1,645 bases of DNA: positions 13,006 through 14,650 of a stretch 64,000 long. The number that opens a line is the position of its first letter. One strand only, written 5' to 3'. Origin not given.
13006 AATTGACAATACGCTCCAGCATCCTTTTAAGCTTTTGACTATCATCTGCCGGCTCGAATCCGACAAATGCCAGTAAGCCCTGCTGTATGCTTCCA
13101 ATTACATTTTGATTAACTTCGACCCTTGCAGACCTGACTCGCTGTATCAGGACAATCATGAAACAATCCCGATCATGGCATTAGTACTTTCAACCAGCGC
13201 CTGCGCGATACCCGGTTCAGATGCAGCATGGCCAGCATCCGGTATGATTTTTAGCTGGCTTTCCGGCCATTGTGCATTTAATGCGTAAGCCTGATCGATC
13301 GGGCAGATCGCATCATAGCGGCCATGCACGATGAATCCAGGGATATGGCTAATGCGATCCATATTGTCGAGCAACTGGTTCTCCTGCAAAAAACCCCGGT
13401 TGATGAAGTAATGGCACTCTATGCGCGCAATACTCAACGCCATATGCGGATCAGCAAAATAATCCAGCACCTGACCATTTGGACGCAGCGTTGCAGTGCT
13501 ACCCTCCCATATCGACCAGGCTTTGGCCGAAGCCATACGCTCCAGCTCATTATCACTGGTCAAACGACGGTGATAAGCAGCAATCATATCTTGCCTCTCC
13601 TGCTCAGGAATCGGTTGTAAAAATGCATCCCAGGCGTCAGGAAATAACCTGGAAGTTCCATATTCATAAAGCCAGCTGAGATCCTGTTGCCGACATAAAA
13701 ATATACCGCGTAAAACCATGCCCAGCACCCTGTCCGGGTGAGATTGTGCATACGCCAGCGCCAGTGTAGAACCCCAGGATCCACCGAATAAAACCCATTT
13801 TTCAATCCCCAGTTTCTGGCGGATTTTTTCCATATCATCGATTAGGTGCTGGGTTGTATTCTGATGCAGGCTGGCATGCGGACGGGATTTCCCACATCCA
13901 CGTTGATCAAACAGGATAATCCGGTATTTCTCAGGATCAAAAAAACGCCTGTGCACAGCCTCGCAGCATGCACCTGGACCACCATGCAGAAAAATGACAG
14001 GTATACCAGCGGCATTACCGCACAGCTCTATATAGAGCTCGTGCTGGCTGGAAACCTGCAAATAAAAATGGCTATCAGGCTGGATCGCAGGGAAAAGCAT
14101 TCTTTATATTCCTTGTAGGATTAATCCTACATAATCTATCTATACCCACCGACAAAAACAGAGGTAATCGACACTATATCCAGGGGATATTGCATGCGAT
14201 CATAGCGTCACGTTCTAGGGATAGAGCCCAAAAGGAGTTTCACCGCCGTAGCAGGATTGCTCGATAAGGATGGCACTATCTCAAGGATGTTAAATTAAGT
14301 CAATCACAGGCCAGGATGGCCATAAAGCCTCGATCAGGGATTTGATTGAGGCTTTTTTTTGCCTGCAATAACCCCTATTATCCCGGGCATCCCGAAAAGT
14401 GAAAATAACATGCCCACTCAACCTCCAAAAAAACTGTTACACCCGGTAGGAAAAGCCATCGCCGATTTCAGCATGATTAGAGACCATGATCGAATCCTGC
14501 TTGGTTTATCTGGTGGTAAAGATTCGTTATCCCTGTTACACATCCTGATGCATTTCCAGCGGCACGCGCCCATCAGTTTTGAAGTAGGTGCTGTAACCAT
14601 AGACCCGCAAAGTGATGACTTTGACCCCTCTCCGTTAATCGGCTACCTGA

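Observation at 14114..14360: Unannotated Csr/Rsm-type sponge sRNA with a GacA/UvrY-type palindrome in the pip-ttcA gap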

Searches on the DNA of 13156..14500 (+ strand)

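Call 4: search_rna_families(source=window, start=13950, end=14500, threshold=evalue, max_evalue=10, show_alignments=5)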
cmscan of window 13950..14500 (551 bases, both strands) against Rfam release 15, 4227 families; matches with E-value up to 10: 8.
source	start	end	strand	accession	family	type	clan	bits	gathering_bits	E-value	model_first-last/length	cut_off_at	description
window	14102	14126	+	RF01338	CRISPR-DR25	Gene; CRISPR;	CL00014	17.9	36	1.1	1-25/25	no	CRISPR RNA direct repeat element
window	14286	14361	+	RF01859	Phe_leader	Cis-reg; leader;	-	16.2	55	5.7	1-125/125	no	Phenylalanine leader peptide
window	14067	14165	-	RF01089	PK-repBA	Cis-reg;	-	15.8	45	0.7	1-124/124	no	Pseudoknot of the regulatory region of the repBA gene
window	14417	14449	-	RF04277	mir-1268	Gene; miRNA;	-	15.4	83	7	1-52/52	no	mir-1268 microRNA precursor family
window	14238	14360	+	RF00021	Spot_42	Gene; sRNA;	-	14.7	80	3.9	1-115/115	no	Spot 42 RNA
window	14080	14180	-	RF00432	SNORA51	Gene; snRNA; snoRNA; HACA-box;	-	14.5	50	4.9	1-133/133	no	Small nucleolar RNA SNORA51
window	14106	14137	+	RF02119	FTX_1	Gene; lncRNA;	-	13.3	50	6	40-71/71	no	FTX transcript, XIST regulator conserved region 1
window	14424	14480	+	RF01985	ZEB2_AS1_2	Gene; lncRNA;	-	11.2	70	6.2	1-61/61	no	ZEB2 antisense RNA 1 conserved region 2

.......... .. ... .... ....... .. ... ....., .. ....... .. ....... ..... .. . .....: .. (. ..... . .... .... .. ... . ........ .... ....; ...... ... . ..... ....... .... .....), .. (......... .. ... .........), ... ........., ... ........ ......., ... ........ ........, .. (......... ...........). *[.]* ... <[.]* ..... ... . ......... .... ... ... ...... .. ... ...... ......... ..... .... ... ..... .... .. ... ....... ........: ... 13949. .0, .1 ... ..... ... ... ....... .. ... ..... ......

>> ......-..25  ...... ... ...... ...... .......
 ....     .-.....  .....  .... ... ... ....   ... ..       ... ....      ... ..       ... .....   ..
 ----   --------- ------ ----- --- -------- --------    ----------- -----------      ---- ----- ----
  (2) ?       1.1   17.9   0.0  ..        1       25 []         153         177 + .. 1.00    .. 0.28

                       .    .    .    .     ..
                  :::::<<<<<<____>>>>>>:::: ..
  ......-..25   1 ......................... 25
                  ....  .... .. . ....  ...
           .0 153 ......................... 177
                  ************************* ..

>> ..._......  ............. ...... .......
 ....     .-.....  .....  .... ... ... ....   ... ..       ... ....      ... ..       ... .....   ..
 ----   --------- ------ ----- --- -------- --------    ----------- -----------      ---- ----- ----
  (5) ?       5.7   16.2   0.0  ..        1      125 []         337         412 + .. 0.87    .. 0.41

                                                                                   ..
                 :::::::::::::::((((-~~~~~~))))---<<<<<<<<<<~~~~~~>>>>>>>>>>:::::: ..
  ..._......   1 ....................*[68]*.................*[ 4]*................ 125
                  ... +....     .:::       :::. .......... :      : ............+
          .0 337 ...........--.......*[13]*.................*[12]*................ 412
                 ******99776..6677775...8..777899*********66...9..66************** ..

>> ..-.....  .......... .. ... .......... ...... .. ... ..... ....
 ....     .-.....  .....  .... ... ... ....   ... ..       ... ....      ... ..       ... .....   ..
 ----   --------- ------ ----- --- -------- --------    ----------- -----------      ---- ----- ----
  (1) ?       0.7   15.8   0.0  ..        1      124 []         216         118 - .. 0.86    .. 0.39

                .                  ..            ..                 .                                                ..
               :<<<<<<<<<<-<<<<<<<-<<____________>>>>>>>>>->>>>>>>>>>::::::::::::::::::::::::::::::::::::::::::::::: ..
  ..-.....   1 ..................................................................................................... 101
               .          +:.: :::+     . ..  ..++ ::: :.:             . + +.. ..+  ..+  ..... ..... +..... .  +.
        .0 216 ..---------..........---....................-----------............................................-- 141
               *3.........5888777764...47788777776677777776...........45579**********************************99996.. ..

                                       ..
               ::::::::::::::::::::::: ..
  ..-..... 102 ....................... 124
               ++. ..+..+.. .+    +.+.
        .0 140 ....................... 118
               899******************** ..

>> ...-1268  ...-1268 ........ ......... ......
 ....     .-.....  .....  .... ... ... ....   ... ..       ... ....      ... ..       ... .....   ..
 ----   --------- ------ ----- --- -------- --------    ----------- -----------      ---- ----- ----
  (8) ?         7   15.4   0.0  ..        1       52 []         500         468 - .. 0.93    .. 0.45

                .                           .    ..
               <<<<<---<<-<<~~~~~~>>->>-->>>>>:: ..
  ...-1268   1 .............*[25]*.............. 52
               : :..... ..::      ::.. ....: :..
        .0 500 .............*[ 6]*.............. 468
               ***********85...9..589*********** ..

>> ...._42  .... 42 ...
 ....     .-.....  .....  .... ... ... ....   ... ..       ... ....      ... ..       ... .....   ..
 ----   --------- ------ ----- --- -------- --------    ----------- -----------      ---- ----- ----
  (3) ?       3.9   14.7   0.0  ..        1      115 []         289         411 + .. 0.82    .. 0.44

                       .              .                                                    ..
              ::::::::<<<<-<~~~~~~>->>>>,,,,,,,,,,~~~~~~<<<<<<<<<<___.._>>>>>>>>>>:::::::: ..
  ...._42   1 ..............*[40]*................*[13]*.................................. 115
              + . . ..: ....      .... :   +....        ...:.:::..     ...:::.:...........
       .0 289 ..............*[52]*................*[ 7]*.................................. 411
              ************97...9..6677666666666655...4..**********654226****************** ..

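Call 15: build_rna_model(alignment_id=A2)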
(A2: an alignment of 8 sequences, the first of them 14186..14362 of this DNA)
Model R1 built from alignment A2 (8 sequences, 183 columns); structure: RNAalifold consensus.
model positions 177; base pairs 35; branch points 3; effective number of sequences 1.25; information 0.59 bits per position. Calibrated on 0.2 Mb of random sequence (short: E-values are rough).
structure used (alignment columns):
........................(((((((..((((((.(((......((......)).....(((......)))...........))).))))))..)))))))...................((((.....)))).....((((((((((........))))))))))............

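Call 18: search_with_rna_model(model_id=R1, sources=[window, L001, L002, L003, L004, L005, L006, L007, L008, L009, L010, L011, L012, L013, L014, L015, L016, L017, L018, L019, L020, L021, L022, L023, L024, L025, L026, L027, L028, L029, L030, L031, L032, L033, L034, L035, L036, L037, L038, L039, L040, L041, L042, L043, L044, L045, L046, L047, L048, L049, L050, L051, L052, L053, L054, L055, L056, L057, L058, L059, L060, L061, L062, L063, L064, L065, L067, L068, L079], max_evalue=10)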
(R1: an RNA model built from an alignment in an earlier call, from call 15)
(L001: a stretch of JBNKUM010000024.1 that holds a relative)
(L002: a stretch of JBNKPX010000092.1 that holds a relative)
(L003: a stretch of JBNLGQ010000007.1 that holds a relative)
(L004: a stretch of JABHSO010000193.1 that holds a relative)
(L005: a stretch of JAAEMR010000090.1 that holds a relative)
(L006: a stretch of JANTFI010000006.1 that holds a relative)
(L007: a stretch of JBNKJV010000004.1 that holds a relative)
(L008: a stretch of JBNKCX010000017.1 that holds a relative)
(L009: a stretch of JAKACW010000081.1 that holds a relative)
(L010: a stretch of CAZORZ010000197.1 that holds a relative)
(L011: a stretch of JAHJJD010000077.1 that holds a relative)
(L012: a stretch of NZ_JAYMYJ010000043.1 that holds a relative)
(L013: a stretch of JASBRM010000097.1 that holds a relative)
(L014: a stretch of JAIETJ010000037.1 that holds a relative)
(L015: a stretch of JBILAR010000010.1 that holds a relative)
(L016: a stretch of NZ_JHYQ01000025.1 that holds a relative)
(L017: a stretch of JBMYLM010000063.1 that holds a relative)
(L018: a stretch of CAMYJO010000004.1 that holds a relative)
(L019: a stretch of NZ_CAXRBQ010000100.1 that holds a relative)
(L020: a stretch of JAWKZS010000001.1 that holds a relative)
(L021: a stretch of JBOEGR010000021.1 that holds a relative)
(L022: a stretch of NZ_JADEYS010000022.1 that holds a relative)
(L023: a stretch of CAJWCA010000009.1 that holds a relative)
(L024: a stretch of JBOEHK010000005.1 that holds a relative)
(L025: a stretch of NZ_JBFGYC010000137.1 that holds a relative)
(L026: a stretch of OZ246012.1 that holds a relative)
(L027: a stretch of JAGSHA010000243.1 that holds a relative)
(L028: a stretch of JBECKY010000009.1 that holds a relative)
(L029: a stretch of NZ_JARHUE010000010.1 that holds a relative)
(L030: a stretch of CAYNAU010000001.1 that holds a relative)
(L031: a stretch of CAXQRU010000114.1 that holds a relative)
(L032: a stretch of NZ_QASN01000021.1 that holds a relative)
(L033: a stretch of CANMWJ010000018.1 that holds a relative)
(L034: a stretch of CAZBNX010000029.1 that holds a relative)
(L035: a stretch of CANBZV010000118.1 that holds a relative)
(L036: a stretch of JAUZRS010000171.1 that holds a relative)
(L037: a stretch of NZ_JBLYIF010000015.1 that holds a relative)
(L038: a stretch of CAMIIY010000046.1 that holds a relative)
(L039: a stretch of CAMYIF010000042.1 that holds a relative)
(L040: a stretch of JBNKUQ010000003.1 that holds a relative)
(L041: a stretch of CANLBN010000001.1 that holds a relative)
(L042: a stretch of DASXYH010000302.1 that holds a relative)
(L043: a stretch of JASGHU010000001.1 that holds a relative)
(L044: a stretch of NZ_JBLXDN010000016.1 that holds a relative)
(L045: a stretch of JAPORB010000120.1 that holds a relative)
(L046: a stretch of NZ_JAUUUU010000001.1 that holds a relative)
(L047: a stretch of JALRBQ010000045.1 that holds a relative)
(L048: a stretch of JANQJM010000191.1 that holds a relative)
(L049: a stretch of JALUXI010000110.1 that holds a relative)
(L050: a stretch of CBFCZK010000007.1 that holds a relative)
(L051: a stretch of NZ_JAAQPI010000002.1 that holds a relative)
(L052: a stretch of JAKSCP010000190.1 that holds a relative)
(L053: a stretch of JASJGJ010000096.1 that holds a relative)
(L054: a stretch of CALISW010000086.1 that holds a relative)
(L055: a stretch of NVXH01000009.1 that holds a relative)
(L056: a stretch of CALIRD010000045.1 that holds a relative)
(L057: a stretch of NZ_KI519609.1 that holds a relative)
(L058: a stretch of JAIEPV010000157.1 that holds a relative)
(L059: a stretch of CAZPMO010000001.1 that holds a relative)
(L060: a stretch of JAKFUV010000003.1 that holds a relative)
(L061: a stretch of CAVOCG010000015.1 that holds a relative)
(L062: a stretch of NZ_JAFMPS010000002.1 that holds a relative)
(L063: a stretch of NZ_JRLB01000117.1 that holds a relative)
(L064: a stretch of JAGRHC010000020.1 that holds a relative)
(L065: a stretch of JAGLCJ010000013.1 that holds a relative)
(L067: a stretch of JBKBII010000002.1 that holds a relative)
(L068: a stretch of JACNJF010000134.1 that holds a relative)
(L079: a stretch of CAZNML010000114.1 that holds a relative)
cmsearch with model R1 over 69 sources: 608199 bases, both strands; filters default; matches with E-value up to 10: 21.
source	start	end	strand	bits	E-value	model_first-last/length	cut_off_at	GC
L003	3741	3915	-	202.7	1.7e-53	1-177/177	no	0.41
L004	3738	3914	-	202.1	2.5e-53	1-177/177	no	0.44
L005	3739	3915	-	200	9.4e-53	1-177/177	no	0.42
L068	3738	3914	-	198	3.4e-52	1-177/177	no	0.44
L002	3740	3915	-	197.6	4.5e-52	1-177/177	no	0.43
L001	3740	3914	-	196.8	7.5e-52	1-177/177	no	0.43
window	14187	14362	+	194.6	3.1e-51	1-177/177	no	0.45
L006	3737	3913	-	176.7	3e-46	1-177/177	no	0.44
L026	3653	3869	-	24.3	0.00072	1-177/177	no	0.41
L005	3728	3775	+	20.7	0.0074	114-168/177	no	0.48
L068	3742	3774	+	18.3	0.035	136-168/177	no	0.39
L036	3567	3671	-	17.7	0.052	1-177/177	no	0.44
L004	3722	3774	+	17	0.079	109-168/177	no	0.42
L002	3744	3776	+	16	0.15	136-168/177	no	0.39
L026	3287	3380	-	15.3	0.24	1-177/177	no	0.48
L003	3685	3784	+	15.3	0.24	1-177/177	no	0.44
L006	3741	3772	+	14.9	0.31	136-168/177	no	0.38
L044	257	363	-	11.9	2.1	1-177/177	no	0.41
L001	3744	3776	+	11.5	2.7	136-168/177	no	0.42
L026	3585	3697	+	11.1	3.4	1-177/177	no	0.35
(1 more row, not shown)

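Call 25: search_with_rna_model(model_id=R1, sources=[window, L001, L002, L003, L004, L005, L006, L068, L082, L083, L084, L085, L086, L087, L088, L089, L026, L036], max_evalue=0.001, make_alignment=true)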
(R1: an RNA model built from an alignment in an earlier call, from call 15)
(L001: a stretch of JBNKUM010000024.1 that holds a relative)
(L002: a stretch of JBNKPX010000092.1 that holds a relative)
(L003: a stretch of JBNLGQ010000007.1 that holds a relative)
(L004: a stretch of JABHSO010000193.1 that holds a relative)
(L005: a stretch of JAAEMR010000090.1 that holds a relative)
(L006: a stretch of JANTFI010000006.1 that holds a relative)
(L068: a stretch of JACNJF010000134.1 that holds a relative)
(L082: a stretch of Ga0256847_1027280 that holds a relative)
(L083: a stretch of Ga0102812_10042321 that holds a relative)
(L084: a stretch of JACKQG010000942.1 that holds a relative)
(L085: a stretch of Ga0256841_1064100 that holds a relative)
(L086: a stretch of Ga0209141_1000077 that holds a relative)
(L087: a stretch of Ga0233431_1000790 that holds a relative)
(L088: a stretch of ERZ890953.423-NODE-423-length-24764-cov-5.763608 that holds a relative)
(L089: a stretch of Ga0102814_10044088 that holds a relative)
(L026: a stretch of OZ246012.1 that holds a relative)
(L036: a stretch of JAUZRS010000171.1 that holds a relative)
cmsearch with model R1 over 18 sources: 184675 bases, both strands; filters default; matches with E-value up to 0.001: 17.
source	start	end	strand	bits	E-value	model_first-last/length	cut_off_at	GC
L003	3741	3915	-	202.7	5.3e-54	1-177/177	no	0.41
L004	3738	3914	-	202.1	7.5e-54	1-177/177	no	0.44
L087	2298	2474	-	202.1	7.5e-54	1-177/177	no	0.44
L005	3739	3915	-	200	2.9e-53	1-177/177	no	0.42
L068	3738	3914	-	198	1e-52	1-177/177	no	0.44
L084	8586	8762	+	198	1e-52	1-177/177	no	0.44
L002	3740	3915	-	197.6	1.4e-52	1-177/177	no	0.43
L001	3740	3914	-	196.8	2.3e-52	1-177/177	no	0.43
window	14187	14362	+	194.6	9.5e-52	1-177/177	no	0.45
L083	2320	2496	-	184.7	5.4e-49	1-177/177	no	0.44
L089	680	855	-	180.5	7.8e-48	1-177/177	no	0.43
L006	3737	3913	-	176.7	9e-47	1-177/177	no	0.44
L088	541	717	+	173.9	5.2e-46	1-177/177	no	0.42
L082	994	1169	+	173.6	6.5e-46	1-177/177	no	0.41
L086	1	149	+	171.8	2.1e-45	29-177/177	5'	0.45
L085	470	647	-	170.3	5.3e-45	1-177/177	no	0.44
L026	3653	3869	-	24.3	0.00022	1-177/177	no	0.41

Alignment A3: 17 matches aligned to the model, 249 columns, each read 5' to 3' on its own strand. Consensus structure (alignment columns), stored with it:
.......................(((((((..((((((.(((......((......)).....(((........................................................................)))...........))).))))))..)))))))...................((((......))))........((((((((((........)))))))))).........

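Call 42: search_rna_families(sources=[L001, L004, L006, L007, L009, L011, L012, L016, L018, L020, L026, L036, L068, L014, L032, L067], threshold=gathering)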
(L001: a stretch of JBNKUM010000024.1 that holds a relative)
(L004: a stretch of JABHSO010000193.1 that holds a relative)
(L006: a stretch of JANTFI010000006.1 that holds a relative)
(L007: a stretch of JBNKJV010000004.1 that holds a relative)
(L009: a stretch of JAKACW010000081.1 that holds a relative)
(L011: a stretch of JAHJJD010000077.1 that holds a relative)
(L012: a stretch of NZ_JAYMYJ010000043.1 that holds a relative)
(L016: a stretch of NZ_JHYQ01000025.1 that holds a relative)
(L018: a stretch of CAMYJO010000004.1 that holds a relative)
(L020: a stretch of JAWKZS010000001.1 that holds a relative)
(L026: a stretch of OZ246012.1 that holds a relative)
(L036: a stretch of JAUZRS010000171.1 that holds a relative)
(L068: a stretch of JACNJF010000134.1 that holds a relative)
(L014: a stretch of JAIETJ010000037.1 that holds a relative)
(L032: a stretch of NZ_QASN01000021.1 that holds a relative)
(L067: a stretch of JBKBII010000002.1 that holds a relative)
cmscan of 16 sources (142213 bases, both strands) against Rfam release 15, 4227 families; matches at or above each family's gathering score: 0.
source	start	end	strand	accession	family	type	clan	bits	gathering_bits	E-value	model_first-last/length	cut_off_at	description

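Call 43: search_rna_families(source=L026, start=3250, end=3950, threshold=evalue, max_evalue=10)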
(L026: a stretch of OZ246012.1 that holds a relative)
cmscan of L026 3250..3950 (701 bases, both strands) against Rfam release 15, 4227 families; matches with E-value up to 10: 16.
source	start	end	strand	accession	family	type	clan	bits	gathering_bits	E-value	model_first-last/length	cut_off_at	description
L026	3618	3693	+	RF00116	C0465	Gene; sRNA;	-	25.5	40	0.029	1-78/78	no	C0465 RNA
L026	3655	3721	-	RF02278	Betaproteobacteria_toxic_sRNA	Gene; sRNA;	-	25.1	50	0.0093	1-64/64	no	Betaproteobacteria toxic small RNA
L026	3660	3753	-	RF00195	RsmY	Gene; sRNA;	CL00106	24.6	57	0.00072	1-121/121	no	RsmY RNA family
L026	3654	3722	-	RF00514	His_leader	Cis-reg; leader;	-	24.6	49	0.099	1-126/126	no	Histidine operon leader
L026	3655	3719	-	RF00042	CopA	Gene; antisense;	-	23.7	60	0.089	1-92/92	no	CopA-like RNA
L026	3620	3723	-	RF01770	rimP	Cis-reg; leader;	-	23.1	47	0.26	1-102/102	no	Gammaprotebacteria rimP leader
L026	3654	3786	-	RF00515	PyrR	Cis-reg;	-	22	54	1.4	1-115/115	no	PyrR binding site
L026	3864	3918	+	RF02419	Spd-sr37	Gene; sRNA;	-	21.9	45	0.3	1-67/67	no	Streptococcus sRNA Spd-sr37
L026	3875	3929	-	RF02379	csRNA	Gene; sRNA;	-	20.7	57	4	1-93/93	no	Cia-dependent small RNA csRNA1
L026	3657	3732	-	RF00112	CyaR_RyeE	Gene; sRNA;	-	19.7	47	0.75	1-85/85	no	CyaR/Rye RNA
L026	3367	3455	-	RF00166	PrrB_RsmZ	Gene; sRNA;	CL00106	19.1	44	0.04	1-133/133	no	PrrB/RsmZ RNA family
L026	3655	3716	-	RF00021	Spot_42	Gene; sRNA;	-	19.1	80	0.45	1-115/115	no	Spot 42 RNA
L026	3290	3353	-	RF02278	Betaproteobacteria_toxic_sRNA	Gene; sRNA;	-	18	50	0.55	1-64/64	no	Betaproteobacteria toxic small RNA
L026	3659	3693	-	RF02701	PsrR1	Gene; sRNA;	-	15.4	42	4.5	48-79/79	no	Photosynthesis regulatory RNA1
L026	3593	3689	+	RF02236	asX2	Gene; sRNA;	-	13.5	70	7.7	1-87/87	no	Xanthomonas sRNA asX2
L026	3653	3696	-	RF02417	VR-RNA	Gene; sRNA;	-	12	100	6.4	330-383/397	no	VR-RNA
